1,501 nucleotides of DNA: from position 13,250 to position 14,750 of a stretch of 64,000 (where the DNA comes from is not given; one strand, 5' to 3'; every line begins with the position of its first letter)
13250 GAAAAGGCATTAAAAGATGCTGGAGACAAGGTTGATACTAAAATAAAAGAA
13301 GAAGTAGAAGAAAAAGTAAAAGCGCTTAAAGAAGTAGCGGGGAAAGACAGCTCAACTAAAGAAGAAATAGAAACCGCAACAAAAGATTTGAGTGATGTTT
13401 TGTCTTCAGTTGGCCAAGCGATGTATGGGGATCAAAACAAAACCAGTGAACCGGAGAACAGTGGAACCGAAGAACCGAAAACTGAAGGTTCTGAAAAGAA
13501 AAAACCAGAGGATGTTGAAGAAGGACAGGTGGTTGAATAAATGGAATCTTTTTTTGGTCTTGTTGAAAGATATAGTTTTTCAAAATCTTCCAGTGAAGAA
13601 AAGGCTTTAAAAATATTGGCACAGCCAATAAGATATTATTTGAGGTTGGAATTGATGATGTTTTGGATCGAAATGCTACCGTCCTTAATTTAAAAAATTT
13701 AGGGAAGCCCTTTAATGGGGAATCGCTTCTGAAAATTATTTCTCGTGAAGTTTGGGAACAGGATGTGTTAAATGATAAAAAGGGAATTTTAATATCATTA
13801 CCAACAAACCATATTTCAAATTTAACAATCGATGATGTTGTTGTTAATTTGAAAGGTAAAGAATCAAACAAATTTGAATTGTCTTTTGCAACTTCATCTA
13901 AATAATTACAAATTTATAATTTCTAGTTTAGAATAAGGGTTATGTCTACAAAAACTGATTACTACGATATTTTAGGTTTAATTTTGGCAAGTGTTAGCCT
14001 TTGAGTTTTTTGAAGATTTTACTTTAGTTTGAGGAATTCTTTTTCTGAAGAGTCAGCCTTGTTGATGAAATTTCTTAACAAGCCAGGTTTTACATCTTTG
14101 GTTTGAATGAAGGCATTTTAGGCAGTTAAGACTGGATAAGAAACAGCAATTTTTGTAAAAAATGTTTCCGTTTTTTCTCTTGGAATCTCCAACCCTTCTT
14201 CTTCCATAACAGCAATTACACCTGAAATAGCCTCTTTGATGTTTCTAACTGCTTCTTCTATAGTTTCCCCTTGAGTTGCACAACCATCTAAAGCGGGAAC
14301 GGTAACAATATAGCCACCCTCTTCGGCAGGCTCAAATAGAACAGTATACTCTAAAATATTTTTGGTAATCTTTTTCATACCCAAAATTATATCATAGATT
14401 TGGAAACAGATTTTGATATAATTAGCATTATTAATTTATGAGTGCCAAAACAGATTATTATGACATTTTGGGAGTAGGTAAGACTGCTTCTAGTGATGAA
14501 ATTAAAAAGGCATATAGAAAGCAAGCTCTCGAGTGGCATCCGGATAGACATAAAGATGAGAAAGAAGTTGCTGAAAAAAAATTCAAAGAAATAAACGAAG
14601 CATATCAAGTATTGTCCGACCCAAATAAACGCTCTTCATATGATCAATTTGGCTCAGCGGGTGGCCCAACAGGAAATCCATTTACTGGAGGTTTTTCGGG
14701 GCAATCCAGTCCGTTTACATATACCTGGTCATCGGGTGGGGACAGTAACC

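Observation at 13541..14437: dnaK-dnaJ spacer is a decay island: dnaJ 5' fragment, hicB plus a hicA C-terminal remnant, and frameshifted ORF debris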

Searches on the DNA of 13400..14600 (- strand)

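Call 55: search_rna_families(source=window, start=13400, end=14600, threshold=evalue, max_evalue=1)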
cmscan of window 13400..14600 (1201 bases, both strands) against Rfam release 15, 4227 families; matches with E-value up to 1: 0.
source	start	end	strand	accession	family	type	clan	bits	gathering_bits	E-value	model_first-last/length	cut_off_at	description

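Call 56: search_rna_families(source=L172, start=1700, end=2000, threshold=evalue, max_evalue=1)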
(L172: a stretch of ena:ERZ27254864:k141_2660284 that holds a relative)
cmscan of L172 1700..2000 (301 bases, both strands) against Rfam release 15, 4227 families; matches with E-value up to 1: 1.
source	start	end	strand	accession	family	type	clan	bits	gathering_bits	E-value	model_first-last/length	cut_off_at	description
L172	1821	1996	-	RF02933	ARRPOF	Gene; sRNA;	-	13.9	127.2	0.32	1-256/256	no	ARRPOF RNA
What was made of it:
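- Tried and rejected: Rfam gave no hit in the spacer, and only a far sub-threshold chance match in the L172 leader (calls 55, 56).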

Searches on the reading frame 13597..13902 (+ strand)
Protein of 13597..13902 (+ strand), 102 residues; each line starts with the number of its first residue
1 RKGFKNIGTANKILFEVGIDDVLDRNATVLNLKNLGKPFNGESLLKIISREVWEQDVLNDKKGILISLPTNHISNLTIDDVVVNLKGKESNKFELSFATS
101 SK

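Call 7: search_protein_families(library=pfam, max_evalue=10, proteins=[window:13597-13902:+])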
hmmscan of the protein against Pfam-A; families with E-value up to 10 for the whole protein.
seq(102 aa): 0 families

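Call 23: find_homologous_proteins(query=window:13597-13902:+, max_evalue=0.01)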
Query window:13597-13902:+ (102 aa): 1 proteins with E <= 0.01 among 6 candidates.
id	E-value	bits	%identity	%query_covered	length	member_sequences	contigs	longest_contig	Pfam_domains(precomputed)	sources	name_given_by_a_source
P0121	1.4e-42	161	99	78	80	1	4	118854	-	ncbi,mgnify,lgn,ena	ncbi:MAG: hypothetical protein AAB535_02395 [Patescibacteria group bacterium]|mgnify:FL=1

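Call 29: search_protein_representatives(protein=window:13597-13902:+)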
Query: 102 residues. Proteins with E-value up to 0.001 (for the whole library): 3; up to 1e-10: 1; up to 1e-30: 1. The best 3 are listed.
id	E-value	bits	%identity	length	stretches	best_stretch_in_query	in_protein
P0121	4.5e-43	161.2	99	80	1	23-102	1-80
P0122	1.4e-09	53.9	42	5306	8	56-88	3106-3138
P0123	3.5e-05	39.9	33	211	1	24-101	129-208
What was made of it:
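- The domain recurs as repeats in a 5306-aa protein (call 29). hicB is intact with an apparently intact promoter. No homologue of a stand-alone 80-aa form was found (calls 23, 29).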

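Call 34: find_encoding_contigs(protein=P0123, flank=5000, max_places=6)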
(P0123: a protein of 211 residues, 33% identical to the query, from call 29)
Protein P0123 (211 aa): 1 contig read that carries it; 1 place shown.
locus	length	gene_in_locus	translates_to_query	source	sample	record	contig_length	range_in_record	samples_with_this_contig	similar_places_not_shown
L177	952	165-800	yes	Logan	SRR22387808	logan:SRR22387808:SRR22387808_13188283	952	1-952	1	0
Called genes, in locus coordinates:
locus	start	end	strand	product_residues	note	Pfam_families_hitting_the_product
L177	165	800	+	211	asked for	-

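Call 37: find_homologous_proteins(query=P0123, max_evalue=0.01)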
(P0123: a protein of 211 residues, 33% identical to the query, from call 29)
Query P0123 (211 aa): 2 proteins with E <= 0.01 among 243 candidates.
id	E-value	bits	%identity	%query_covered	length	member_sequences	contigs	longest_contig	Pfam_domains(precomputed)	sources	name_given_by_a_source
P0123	6.2e-136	468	100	100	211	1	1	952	-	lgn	-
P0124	3.9e-70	253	58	100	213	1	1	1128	-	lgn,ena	-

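Call 38: find_encoding_contigs(protein=P0124, flank=5000, max_places=4)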
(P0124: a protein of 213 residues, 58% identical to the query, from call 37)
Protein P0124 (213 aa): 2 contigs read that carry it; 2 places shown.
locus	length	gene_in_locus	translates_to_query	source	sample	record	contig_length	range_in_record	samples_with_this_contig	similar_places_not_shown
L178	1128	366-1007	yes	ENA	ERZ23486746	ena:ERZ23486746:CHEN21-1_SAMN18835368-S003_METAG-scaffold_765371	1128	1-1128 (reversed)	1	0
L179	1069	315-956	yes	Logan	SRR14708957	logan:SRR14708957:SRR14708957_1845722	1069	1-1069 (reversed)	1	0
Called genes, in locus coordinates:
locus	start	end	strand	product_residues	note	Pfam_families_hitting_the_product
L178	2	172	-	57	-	?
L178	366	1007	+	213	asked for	-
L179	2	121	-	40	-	?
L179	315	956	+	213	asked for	-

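Call 60: search_protein_families(library=phrogs, max_evalue=0.1, proteins=[P0123, P0124])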
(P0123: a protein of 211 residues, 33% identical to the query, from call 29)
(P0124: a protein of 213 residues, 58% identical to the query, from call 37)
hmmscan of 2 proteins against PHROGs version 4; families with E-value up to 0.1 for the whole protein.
P0123 (211 aa): 0 families

P0124 (213 aa): 0 families

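Call 61: search_protein_families(library=pfam, max_evalue=1, proteins=[P0123, P0124])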
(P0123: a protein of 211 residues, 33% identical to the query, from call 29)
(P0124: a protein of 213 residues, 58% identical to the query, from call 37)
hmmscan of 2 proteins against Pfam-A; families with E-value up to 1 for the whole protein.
P0123 (211 aa): 0 families

P0124 (213 aa): 1 family
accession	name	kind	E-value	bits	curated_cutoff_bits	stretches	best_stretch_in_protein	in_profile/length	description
PF12945.12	PilZNR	-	0.2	12.3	23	0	168-209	28-68/85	Flagellar protein YcgR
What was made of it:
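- Tried and rejected: PHROGs and Pfam gave no hit for P0123 or P0124 (calls 60, 61).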

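Call 66: predict_structure(alignment_id=A2)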
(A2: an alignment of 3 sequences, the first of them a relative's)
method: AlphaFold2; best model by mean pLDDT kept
length: 211 residues; sequences in the alignment: 3
mean_pLDDT: 38.7   pTM: 0.28
mean pLDDT of the five models: 38.7, 38.0, 34.6, 33.0, 32.6
residues with pLDDT >= 90: 0; 70-90: 0; 50-70: 30; < 50: 181
segments of 3 or more residues with pLDDT < 50: 1-47, 49-54, 62-64, 79-83, 87-92, 100-211
pLDDT, mean of each block of 10 residues (from residue 1): 34 41 41 39 45 49 49 51 48 51 46 29 28 27 26 34 37 42 38 35 26 29
secondary structure, 60 per line:
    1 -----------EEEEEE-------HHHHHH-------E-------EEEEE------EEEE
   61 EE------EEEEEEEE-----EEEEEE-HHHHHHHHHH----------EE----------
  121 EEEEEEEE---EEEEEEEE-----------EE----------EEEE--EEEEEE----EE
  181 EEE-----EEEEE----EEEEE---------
elements in order: E12-17 H25-30 E46-50 E57-62 E69-76 E82-87 H89-98 E121-128 E132-139 E163-166 E169-174 E179-183 E189-193 E198-202
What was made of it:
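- Tried and rejected: The AlphaFold2 model of the P0123 family had pLDDT 38.7 and was unusable, so no fold search was run (call 66).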

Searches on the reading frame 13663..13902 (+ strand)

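Call 60: search_protein_families(library=phrogs, max_evalue=0.1, proteins=[window:13663-13902:+])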
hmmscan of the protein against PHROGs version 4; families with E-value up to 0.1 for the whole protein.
window:13663-13902:+ (80 aa): 2 families
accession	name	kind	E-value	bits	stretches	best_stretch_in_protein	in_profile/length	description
phrog_2718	-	unknown function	0.02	16.1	1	6-41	24-59/77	-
phrog_21044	-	unknown function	0.02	16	1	43-69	44-70/80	-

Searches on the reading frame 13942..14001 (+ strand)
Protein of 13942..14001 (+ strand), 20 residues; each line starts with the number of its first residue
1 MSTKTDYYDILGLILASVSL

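Call 7: search_protein_families(library=pfam, max_evalue=10, proteins=[window:13942-14001:+])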
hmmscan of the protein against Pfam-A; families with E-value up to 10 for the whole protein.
seq(20 aa): 0 families

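Call 8: search_protein_families(library=ncbifam, max_evalue=10, proteins=[window:13942-14001:+])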
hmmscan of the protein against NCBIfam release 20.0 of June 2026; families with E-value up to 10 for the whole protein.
seq(20 aa): 1 family
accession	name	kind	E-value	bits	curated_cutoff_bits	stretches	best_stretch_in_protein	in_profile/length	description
NF038351.1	cyt_ox_assem_30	subfamily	0.33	10.8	27.5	1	10-18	6-14/30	cytochrome oxidase small assembly protein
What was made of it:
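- Tried and rejected: Direct Pfam and NCBIfam scans of the hicA remnant, the dnaJ stub and the orfX pieces gave nothing, because the sequences are too short or the family is not described (calls 7, 8).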
